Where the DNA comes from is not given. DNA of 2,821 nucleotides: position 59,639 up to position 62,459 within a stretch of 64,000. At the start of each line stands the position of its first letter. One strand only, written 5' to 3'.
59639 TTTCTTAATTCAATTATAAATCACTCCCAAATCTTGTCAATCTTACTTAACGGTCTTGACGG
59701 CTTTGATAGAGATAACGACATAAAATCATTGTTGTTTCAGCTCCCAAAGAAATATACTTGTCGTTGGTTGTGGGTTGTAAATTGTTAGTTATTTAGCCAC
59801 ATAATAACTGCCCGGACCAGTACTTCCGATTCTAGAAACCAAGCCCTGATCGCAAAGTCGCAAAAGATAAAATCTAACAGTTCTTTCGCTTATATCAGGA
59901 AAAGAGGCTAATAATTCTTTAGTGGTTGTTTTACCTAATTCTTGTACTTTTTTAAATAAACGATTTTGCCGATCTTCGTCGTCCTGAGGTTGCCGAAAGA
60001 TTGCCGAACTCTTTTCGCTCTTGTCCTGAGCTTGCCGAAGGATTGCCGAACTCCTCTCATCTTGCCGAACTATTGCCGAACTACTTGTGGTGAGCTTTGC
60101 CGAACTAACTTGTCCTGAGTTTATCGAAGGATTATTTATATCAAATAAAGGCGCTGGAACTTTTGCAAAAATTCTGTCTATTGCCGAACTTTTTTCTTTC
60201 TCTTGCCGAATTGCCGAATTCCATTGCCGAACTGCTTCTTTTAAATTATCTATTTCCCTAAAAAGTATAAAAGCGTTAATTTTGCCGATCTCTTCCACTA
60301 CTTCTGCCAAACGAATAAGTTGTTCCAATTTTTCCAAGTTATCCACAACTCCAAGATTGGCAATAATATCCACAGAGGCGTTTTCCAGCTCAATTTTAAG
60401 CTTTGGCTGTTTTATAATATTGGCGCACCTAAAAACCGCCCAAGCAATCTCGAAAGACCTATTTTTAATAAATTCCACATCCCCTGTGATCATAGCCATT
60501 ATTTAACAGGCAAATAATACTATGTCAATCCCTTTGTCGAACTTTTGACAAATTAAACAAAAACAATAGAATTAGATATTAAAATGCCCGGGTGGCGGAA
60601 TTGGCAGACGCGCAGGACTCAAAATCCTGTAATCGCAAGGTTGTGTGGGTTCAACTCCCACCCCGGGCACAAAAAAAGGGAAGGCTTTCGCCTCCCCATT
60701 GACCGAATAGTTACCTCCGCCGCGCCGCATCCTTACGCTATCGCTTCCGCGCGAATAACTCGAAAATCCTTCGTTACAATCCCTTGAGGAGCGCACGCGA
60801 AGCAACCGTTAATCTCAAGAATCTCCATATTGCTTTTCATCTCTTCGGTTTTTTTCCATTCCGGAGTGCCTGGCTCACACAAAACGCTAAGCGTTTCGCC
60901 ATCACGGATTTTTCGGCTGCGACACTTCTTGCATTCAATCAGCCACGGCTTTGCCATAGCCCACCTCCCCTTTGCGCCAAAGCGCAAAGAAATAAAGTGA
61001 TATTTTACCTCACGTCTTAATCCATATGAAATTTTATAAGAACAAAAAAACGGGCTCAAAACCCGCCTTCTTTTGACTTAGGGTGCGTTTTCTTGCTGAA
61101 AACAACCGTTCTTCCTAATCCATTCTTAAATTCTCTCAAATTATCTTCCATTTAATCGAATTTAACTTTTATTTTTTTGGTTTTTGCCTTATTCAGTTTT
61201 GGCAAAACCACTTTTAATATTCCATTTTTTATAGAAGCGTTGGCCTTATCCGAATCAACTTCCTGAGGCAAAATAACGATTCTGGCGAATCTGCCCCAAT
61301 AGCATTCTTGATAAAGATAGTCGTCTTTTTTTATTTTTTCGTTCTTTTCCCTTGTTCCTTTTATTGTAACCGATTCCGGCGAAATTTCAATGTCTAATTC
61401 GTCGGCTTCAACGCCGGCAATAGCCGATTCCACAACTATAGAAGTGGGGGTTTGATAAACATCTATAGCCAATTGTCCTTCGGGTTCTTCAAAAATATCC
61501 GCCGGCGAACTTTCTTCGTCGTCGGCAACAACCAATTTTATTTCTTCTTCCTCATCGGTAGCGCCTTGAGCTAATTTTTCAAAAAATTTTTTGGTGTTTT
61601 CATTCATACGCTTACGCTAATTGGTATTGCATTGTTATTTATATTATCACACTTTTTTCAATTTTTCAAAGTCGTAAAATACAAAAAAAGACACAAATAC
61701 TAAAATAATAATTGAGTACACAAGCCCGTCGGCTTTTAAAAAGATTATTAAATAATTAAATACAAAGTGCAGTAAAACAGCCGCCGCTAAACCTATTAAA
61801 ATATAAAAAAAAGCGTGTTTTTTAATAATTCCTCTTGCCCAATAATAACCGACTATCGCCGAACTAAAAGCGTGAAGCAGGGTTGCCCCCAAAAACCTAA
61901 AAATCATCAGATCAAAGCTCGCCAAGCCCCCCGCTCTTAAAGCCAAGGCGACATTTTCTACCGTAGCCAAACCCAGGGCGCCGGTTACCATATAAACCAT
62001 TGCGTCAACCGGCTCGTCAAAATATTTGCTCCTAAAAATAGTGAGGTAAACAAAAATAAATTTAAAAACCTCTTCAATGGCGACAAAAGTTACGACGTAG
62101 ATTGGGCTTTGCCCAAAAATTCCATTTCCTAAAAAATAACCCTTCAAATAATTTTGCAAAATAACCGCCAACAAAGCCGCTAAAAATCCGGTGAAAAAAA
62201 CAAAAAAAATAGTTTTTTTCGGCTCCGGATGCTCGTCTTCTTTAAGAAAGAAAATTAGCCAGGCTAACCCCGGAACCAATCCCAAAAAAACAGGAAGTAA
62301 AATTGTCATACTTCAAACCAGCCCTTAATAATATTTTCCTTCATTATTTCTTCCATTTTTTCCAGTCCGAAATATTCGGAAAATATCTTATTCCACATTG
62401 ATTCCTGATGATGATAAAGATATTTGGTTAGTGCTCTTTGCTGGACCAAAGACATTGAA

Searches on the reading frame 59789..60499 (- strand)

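Call 7: search_protein_families(library=pfam, proteins=[window:59789-60499:-], max_evalue=0.01)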
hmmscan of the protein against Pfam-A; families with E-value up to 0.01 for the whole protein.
window:59789-60499:- (236 aa): 1 family
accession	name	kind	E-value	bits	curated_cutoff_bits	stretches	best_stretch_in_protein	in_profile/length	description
PF08220.18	HTH_DeoR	-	0.0018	18.4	21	1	177-224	1-47/57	DeoR-like helix-turn-helix domain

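Call 8: search_protein_families(library=ncbifam, proteins=[window:59789-60499:-], max_evalue=0.01)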
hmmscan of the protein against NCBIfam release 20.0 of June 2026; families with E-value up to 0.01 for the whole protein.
window:59789-60499:- (236 aa): 0 families

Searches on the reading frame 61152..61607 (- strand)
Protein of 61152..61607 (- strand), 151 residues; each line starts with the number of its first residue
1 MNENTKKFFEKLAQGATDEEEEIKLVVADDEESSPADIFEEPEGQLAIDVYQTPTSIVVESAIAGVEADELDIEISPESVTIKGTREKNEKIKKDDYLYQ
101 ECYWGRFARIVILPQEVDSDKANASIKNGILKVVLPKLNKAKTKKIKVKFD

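Call 37: search_protein_families(library=pfam, proteins=[window:61152-61607:-], max_evalue=0.001)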
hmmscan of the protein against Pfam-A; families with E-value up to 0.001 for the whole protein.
window:61152-61607:- (151 aa): 2 families
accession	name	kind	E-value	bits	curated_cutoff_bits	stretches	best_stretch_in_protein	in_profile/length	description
PF00011.27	HSP20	-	1.6e-18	67.1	20.8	1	51-148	3-101/102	Hsp20/alpha crystallin family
PF04969.22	CS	-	6.1e-05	24.4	21.3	1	51-137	6-78/78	CS domain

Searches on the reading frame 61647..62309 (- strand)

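Call 37: search_protein_families(library=pfam, proteins=[window:61647-62309:-], max_evalue=0.001)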
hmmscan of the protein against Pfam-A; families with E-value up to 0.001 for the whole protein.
window:61647-62309:- (220 aa): 1 family
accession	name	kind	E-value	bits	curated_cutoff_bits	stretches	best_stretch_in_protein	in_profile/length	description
PF13367.11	PrsW-protease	-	5.7e-24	85.2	23.5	1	29-209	1-193/196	PrsW family intramembrane metalloprotease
